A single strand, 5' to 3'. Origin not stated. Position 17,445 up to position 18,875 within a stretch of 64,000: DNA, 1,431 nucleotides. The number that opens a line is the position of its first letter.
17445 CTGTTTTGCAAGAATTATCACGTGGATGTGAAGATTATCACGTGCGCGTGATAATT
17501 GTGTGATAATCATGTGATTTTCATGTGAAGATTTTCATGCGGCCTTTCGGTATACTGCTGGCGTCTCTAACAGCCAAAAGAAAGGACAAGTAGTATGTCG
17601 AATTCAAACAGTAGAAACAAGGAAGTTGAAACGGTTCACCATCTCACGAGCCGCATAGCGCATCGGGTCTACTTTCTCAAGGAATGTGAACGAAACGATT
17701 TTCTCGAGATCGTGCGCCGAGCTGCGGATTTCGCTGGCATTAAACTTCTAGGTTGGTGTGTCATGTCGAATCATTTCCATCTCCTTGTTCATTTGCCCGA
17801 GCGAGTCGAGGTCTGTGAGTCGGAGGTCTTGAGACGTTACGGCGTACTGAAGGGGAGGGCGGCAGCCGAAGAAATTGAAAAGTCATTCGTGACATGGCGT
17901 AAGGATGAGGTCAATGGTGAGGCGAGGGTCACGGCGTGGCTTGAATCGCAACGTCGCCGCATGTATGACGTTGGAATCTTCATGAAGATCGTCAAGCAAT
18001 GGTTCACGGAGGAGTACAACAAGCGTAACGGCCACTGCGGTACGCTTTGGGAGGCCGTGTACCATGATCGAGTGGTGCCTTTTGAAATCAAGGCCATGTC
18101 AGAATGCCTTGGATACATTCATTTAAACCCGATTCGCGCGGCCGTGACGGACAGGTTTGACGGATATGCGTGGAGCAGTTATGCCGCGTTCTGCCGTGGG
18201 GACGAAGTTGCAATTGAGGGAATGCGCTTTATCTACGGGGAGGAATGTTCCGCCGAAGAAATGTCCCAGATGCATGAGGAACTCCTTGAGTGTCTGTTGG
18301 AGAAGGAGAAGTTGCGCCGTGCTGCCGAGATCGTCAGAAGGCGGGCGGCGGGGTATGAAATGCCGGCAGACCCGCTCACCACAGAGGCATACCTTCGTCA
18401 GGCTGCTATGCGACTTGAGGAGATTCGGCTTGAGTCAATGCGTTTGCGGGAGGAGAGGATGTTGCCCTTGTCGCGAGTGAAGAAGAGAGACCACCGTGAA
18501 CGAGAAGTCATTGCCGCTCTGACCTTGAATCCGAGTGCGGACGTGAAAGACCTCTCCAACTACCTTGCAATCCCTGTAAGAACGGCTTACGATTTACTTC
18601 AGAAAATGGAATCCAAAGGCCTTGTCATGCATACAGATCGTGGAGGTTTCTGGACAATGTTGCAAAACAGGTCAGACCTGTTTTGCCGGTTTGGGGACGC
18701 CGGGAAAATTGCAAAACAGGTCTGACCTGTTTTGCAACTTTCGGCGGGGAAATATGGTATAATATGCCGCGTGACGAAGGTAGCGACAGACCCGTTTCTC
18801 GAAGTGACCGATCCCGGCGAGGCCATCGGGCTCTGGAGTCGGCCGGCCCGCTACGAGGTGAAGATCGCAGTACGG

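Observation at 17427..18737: RAYT-like HUH/Y1 transposase flanked by, and apparently disseminating, a 23-29 nt perfect palindrome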

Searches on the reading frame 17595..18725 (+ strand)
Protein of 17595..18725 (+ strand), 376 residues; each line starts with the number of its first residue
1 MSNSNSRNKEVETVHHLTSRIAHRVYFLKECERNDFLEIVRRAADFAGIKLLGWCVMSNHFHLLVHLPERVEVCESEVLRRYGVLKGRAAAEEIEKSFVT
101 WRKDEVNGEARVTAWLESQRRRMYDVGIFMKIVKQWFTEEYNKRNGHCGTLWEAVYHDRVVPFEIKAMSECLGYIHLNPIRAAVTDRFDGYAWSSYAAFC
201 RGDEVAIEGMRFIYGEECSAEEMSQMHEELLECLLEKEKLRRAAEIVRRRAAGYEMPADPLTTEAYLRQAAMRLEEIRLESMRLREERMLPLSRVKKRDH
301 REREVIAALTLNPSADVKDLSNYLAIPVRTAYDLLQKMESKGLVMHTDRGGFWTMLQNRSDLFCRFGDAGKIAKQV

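Call 4: search_protein_families(library=pfam, proteins=[window:17595-18725:+], max_evalue=1)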
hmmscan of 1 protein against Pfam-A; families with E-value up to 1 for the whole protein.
window:17595-18725:+ (376 aa): 7 families
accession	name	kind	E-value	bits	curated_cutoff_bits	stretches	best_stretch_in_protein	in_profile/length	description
PF01797.21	Y1_Tnp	-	2.1e-06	28.3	23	1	16-74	8-66/121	Transposase IS200 like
PF01978.25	TrmB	-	7.4e-06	26.2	25.6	1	302-347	10-55/68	Sugar-specific transcriptional regulator TrmB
PF06855.17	YozE_SAM_like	-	0.0089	16.6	25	1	135-197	4-65/66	YozE SAM-like fold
PF13412.12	HTH_24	-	0.014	15.4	21.9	1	298-344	1-47/48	Winged helix-turn-helix DNA-binding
PF09012.17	FeoC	-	0.033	14.8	21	1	304-350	4-50/69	FeoC like transcriptional regulator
PF02319.26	E2F_TDP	-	0.12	12.5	25.7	0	111-126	28-43/65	E2F/DP family winged-helix DNA-binding domain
PF01325.25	Fe_dep_repress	-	0.14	12.8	26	1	315-351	23-59/60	Iron dependent repressor, N-terminal DNA binding domain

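Call 5: search_protein_families(library=ncbifam, proteins=[window:17595-18725:+], max_evalue=1)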
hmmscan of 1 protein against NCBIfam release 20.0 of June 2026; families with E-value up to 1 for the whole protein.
window:17595-18725:+ (376 aa): 4 families
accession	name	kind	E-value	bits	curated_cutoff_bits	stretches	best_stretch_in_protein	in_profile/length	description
NF047646.1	REP_Tyr_transpos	equivalog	7e-15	55.2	80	2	125-194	71-146/146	REP-associated tyrosine transposase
NF033573.1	transpos_IS200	equivalog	0.01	16.1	55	1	12-91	10-84/126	IS200/IS605 family transposase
TIGR02693.1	arsenite_ox_L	equivalog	0.13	10.1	359.05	1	140-182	694-734/806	arsenate reductase (azurin) large subunit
TIGR01884.1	cas_HTH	subfamily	0.14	11.5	60.2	1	296-349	138-192/202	CRISPR-associated CARF protein Csa3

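Call 12: find_homologous_proteins(query=window:17595-18725:+)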
Query window:17595-18725:+ (376 aa): 573 proteins with E <= 0.001 among 4753 candidates; the best 120 are listed.
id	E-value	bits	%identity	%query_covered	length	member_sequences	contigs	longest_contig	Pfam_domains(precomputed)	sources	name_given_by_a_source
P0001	6.0e-251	849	100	99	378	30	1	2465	PF01978.26,PF01797.22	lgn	-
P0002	1.6e-230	782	91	100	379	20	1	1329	PF01978.26,PF01797.22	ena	-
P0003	8.4e-194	661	82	94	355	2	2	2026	PF01797.22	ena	-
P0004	1.0e-189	648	80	94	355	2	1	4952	PF01797.22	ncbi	-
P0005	1.5e-187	641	79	97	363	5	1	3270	PF01797.22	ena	-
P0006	1.4e-172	592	74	94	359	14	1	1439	PF01978.26,PF01797.22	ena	-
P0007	6.7e-167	573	72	94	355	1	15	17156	PF01797.22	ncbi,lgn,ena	-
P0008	6.0e-165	567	72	94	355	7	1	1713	PF01797.22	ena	-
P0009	2.2e-164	565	71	94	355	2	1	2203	PF01978.26,PF01797.22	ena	-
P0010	8.2e-164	563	83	79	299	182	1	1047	-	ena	-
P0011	5.6e-163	560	73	91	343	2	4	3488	PF01797.22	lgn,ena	-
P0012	1.1e-162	559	70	94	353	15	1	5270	PF01978.26,PF01797.22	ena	-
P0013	9.8e-161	553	69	94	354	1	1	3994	PF01978.26,PF12802.14,PF01797.22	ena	-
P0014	1.8e-160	552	68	95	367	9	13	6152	PF01797.22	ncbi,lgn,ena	-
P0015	1.3e-159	549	68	94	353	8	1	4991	PF01797.22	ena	-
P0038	5.9e-131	455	57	94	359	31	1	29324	PF01797.22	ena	-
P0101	8.3e-125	434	58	94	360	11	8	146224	PF01797.22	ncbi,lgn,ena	-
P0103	1.8e-124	433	58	94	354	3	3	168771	PF01797.22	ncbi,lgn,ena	-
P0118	1.7e-122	427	54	95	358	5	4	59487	PF01797.22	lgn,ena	-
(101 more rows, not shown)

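Call 17: find_encoding_contigs(protein=P0101, flank=10000, max_places=4)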
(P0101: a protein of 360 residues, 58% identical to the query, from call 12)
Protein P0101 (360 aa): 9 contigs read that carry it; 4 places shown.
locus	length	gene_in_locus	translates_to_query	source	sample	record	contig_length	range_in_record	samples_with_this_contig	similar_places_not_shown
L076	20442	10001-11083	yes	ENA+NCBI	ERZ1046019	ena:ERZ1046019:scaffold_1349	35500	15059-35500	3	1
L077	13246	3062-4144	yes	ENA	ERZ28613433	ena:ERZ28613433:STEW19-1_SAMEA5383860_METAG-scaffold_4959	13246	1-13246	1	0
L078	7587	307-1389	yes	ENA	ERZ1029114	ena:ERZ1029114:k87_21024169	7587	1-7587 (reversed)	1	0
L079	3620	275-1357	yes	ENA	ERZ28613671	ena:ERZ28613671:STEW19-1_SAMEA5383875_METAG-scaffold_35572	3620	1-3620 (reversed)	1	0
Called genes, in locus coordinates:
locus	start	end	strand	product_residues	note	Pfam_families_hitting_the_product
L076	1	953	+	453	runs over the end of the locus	-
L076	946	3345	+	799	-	-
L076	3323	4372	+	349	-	PF00106:adh_short (faint), PF01073:3Beta_HSD, PF01370:Epimerase, PF02719:Polysacc_synt_2, PF04321:RmlD_sub_bind, PF16363:GDP_Man_Dehyd, PF07993:NAD_binding_4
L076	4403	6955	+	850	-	-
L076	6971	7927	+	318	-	-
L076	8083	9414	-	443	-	PF13173:AAA_14, PF13635:DUF4143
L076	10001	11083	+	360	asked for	PF01797:Y1_Tnp (faint)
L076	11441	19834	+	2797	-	PF13306:LRR_5, PF28492:Beta_helix_4, PF13620:CarboxypepD_reg (weak), PF24595:DUF7619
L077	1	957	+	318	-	?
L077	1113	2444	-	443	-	PF13173:AAA_14, PF13635:DUF4143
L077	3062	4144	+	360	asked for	PF01797:Y1_Tnp (faint)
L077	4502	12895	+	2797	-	PF13306:LRR_5, PF28492:Beta_helix_4, PF13620:CarboxypepD_reg (weak), PF24595:DUF7619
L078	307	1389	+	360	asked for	PF01797:Y1_Tnp (faint)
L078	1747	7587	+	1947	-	?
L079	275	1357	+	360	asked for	PF01797:Y1_Tnp (faint)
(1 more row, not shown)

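Call 18: find_encoding_contigs(protein=P0103, flank=10000, max_places=3)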
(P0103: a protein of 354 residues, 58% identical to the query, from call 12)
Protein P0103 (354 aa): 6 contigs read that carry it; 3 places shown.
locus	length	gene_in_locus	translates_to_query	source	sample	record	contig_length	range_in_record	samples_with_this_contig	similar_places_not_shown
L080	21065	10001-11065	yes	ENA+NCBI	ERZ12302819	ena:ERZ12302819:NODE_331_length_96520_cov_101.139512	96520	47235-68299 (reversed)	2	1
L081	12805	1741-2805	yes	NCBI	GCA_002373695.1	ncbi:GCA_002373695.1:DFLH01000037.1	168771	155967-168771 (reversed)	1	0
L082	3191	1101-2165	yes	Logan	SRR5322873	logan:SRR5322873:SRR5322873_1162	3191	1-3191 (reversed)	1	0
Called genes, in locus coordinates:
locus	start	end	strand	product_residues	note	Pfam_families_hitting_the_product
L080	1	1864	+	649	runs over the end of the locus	PF08532:Glyco_hydro_42M (faint)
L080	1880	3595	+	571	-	-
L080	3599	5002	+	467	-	PF05448:AXE1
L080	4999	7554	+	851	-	PF00657:Lipase_GDSL, PF13472:Lipase_GDSL_2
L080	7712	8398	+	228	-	PF13385:Laminin_G_3 (faint)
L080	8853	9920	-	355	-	PF20434:BD-FAE, PF00561:Abhydrolase_1 (weak), PF00326:Peptidase_S9, PF07859:Abhydrolase_3 (faint)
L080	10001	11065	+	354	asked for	PF01797:Y1_Tnp (weak)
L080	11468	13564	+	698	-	-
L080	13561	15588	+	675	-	-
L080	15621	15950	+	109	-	-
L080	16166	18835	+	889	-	PF00754:F5_F8_type_C (faint)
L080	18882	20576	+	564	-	PF12831:FAD_oxidored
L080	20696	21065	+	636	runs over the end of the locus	PF07992:Pyr_redox_2 (faint), PF00890:FAD_binding_2 (weak), PF12831:FAD_oxidored, PF13450:NAD_binding_8 (weak)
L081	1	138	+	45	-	?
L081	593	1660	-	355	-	PF20434:BD-FAE, PF00561:Abhydrolase_1 (weak), PF00326:Peptidase_S9, PF07859:Abhydrolase_3 (faint)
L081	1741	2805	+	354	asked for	PF01797:Y1_Tnp (weak)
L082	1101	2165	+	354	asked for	PF01797:Y1_Tnp (weak)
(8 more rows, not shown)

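Call 25: search_solved_structures(query=window:17595-18725:+, max_evalue=10, show_alignments=3)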
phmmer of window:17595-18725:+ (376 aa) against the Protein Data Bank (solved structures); distinct sequences matched with E-value up to 10: 4.
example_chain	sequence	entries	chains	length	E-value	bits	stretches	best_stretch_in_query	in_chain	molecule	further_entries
2ec2_A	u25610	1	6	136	0.062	15.3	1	37-139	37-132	136aa long hypothetical transposase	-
7qca_SQ0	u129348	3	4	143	0.96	11.4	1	153-200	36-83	40S ribosomal protein S16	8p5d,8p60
5mv9_A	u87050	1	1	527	1.6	10.7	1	10-71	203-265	Unconventional myosin-VIIa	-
7cle_A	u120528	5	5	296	1.7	10.6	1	199-257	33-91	Acid phosphatase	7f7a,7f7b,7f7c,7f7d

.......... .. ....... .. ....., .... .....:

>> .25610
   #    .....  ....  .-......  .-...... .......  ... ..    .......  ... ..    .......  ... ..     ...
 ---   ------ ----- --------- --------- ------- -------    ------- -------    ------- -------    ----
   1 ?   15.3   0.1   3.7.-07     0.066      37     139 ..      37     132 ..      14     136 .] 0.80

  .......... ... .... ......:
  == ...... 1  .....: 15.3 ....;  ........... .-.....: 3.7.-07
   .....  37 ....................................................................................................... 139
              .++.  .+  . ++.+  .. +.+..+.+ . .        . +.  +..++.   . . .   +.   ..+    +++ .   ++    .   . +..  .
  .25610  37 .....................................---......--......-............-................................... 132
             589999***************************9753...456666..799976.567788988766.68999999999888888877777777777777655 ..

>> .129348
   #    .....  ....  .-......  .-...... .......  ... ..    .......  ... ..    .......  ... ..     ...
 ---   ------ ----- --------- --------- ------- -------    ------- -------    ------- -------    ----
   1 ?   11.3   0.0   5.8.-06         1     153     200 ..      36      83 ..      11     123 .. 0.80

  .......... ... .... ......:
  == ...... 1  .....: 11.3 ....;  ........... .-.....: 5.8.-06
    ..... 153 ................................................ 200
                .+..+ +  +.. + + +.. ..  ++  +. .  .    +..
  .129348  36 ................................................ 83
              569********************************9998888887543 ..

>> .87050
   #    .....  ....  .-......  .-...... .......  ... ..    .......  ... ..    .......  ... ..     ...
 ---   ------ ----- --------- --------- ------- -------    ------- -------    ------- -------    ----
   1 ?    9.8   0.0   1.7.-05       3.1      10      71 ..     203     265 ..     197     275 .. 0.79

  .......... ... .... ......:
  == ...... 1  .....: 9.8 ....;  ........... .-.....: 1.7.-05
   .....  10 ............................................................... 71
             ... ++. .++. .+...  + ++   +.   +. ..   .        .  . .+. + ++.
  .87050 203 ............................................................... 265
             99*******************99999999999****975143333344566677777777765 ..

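Call 51: predict_structure(alignment_id=A1)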
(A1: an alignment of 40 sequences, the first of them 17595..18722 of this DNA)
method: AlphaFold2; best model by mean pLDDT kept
length: 376 residues; sequences in the alignment: 40
mean_pLDDT: 86.0   pTM: 0.79
mean pLDDT of the five models: 86.0, 85.6, 84.9, 84.0, 83.6
residues with pLDDT >= 90: 219; 70-90: 110; 50-70: 22; < 50: 25
segments of 3 or more residues with pLDDT < 50: 1-6, 358-376
pLDDT, mean of each block of 10 residues (from residue 1): 52 90 72 92 96 94 95 95 96 96 92 96 90 84 70 70 95 96 91 97 97 95 97 93 91 89 91 90 89 86 90 87 91 91 77 66 36 29
secondary structure, 60 per line:
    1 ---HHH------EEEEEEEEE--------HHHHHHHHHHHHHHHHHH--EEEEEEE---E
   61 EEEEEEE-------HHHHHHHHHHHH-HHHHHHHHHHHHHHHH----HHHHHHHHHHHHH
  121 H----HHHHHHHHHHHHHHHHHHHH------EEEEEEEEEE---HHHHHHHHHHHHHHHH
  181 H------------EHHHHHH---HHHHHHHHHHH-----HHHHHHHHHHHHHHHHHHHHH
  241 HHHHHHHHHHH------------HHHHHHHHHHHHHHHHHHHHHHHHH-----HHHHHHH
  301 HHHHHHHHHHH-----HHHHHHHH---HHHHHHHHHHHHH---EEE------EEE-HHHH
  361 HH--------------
elements in order: E13-21 H30-47 E50-56 E60-67 H75-86 H88-103 H108-121 H126-145 E152-161 H165-181 H195-200 H204-214 H220-251 H264-288 H294-311 H317-324 H328-340 E344-346 E353-355 H357-362

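Call 55: fold_search(model_id=the predicted structure, library=pdb)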
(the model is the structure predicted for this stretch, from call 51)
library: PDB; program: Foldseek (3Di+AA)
matches with E <= 10: 1108; with E <= 0.001: 1
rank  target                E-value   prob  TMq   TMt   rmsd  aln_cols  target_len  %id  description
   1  4er8_A                7.2e-04  1.00  0.32  0.68   5.8       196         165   12  Structure of the REP associates tyrosine transposase bound to a REP hairpin (released 2012-08-15)
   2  2xqc_D                3.5e-03  1.00  0.21  0.56   7.1       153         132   17  DEINOCOCCUS RADIODURANS ISDRA2 TRANSPOSASE COMPLEXED WITH LEFT END RECOGNITION AND CLEAVAGE SITE AND ZN (released 2010-10-13)
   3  2xo6_D                4.6e-03  1.00  0.20  0.54   9.8       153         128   18  DEINOCOCCUS RADIODURANS ISDRA2 TRANSPOSASE Y132F MUTANT COMPLEXED WITH LEFT END RECOGNITION AND CLEAVAGE SITE (released 2010-10-13)
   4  2xma_B                5.0e-03  1.00  0.20  0.51   9.7       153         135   17  DEINOCOCCUS RADIODURANS ISDRA2 TRANSPOSASE RIGHT END DNA COMPLEX (released 2010-10-13)
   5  2xo6_A                7.4e-03  1.00  0.19  0.50   9.8       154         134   18  DEINOCOCCUS RADIODURANS ISDRA2 TRANSPOSASE Y132F MUTANT COMPLEXED WITH LEFT END RECOGNITION AND CLEAVAGE SITE (released 2010-10-13)
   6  2xma_A                7.7e-03  1.00  0.20  0.50   9.6       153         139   17  DEINOCOCCUS RADIODURANS ISDRA2 TRANSPOSASE RIGHT END DNA COMPLEX (released 2010-10-13)
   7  2xma_E                7.7e-03  1.00  0.20  0.49   9.6       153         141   17  DEINOCOCCUS RADIODURANS ISDRA2 TRANSPOSASE RIGHT END DNA COMPLEX (released 2010-10-13)
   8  2xm3_C                7.7e-03  1.00  0.19  0.52   9.7       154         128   18  Deinococcus radiodurans ISDra2 Transposase Left end DNA complex (released 2010-10-13)
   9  2xm3_A                1.2e-02  1.00  0.19  0.53   9.9       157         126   18  Deinococcus radiodurans ISDra2 Transposase Left end DNA complex (released 2010-10-13)
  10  2xm3_B                1.3e-02  1.00  0.21  0.56   7.2       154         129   18  Deinococcus radiodurans ISDra2 Transposase Left end DNA complex (released 2010-10-13)
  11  2xm3_D                1.4e-02  1.00  0.21  0.57  12.3       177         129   14  Deinococcus radiodurans ISDra2 Transposase Left end DNA complex (released 2010-10-13)
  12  2vhg_A                1.5e-02  1.00  0.21  0.57   7.6       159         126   14  Crystal Structure of the ISHp608 Transposase in Complex with Right End 31-mer DNA (released 2008-02-19)
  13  2vjv_A                1.7e-02  1.00  0.21  0.58   8.5       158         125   14  Crystal structure of the IS608 transposase in complex with left end 26-mer DNA hairpin and a 6-mer DNA representing th (released 2008-02-19)
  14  2vhg_B                1.9e-02  1.00  0.21  0.57   7.6       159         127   14  Crystal Structure of the ISHp608 Transposase in Complex with Right End 31-mer DNA (released 2008-02-19)
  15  5wa4_F                2.1e-02  0.33  0.15  0.18  22.4       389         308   14  Pyridine synthase, TbtD, from thiomuracin biosynthesis bound to an N-terminal leader peptide fragment (released 2017-11-22)
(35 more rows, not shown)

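Call 57: find_encoding_contigs(protein=window:17595-18725:+, flank=6000, max_places=8)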
Protein window:17595-18725:+ (376 aa): 22 contigs read that carry it; 8 places shown.
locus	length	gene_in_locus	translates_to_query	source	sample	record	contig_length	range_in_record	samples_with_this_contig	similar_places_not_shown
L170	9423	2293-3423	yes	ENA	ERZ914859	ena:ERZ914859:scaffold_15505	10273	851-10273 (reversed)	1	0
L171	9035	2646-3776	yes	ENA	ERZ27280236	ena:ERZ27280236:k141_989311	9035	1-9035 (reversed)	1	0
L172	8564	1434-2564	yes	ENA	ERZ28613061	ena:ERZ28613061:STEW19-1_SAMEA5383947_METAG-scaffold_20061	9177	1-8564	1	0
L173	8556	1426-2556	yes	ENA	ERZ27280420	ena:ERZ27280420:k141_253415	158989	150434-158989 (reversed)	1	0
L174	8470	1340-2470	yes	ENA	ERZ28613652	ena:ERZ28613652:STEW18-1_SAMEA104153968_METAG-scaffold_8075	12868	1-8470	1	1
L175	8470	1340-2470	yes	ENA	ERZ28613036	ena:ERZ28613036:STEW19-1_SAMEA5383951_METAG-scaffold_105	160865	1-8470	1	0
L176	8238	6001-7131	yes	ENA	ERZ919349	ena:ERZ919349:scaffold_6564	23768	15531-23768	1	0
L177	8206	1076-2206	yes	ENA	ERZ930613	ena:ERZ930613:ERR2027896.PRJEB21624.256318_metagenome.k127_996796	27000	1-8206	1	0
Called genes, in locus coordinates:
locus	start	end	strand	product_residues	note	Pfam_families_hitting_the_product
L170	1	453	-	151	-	?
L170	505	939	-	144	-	-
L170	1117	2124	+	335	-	-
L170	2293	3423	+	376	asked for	PF01797:Y1_Tnp (weak), PF01978:TrmB (weak)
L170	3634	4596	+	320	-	PF12710:HAD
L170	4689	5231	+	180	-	PF02518:HATPase_c, PF13589:HATPase_c_3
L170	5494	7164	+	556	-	PF00657:Lipase_GDSL, PF13472:Lipase_GDSL_2, PF04616:Glyco_hydro_43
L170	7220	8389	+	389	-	PF09825:BPL_N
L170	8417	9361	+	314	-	-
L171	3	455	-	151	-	?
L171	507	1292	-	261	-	-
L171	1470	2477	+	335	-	-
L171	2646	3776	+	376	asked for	PF01797:Y1_Tnp (weak), PF01978:TrmB (weak)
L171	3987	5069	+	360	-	PF12710:HAD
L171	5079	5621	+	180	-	PF02518:HATPase_c, PF13589:HATPase_c_3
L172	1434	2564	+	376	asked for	PF01797:Y1_Tnp (weak), PF01978:TrmB (weak)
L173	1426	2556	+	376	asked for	PF01797:Y1_Tnp (weak), PF01978:TrmB (weak)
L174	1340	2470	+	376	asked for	PF01797:Y1_Tnp (weak), PF01978:TrmB (weak)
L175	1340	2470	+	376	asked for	PF01797:Y1_Tnp (weak), PF01978:TrmB (weak)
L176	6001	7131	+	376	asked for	PF01797:Y1_Tnp (weak), PF01978:TrmB (weak)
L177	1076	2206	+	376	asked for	PF01797:Y1_Tnp (weak), PF01978:TrmB (weak)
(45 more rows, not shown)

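Call 69: search_dna_similar(query=window:17595-18725:+, collection=plasmids, mode=protein, max_rows=15)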
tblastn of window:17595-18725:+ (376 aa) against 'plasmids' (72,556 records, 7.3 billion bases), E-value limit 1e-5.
Records with a match: 3; places in all: 5; records where one place covers at least 80% of the query: 0.
Best place of each record, by identity: <60% 3.
By first word of the organism name: Photobacterium 1; Vibrio 1; Saccharobesus 1.
By predicted mobility (MOB-suite, as given by PLSDB): non-mobilizable 3.
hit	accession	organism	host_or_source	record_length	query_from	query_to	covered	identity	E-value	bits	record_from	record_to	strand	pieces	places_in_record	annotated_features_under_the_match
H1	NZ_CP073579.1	Photobacterium sp. GJ3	-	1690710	1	198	53%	24.8%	2e-8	64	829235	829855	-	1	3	record has no annotation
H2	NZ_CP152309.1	Vibrio tritonius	-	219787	10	198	50%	24.9%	1e-6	59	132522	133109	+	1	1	hypothetical protein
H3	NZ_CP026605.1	Saccharobesus litoralis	algae mud,microbial mat/biofilm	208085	40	195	41%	23.3%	1e-8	65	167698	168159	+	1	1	transposase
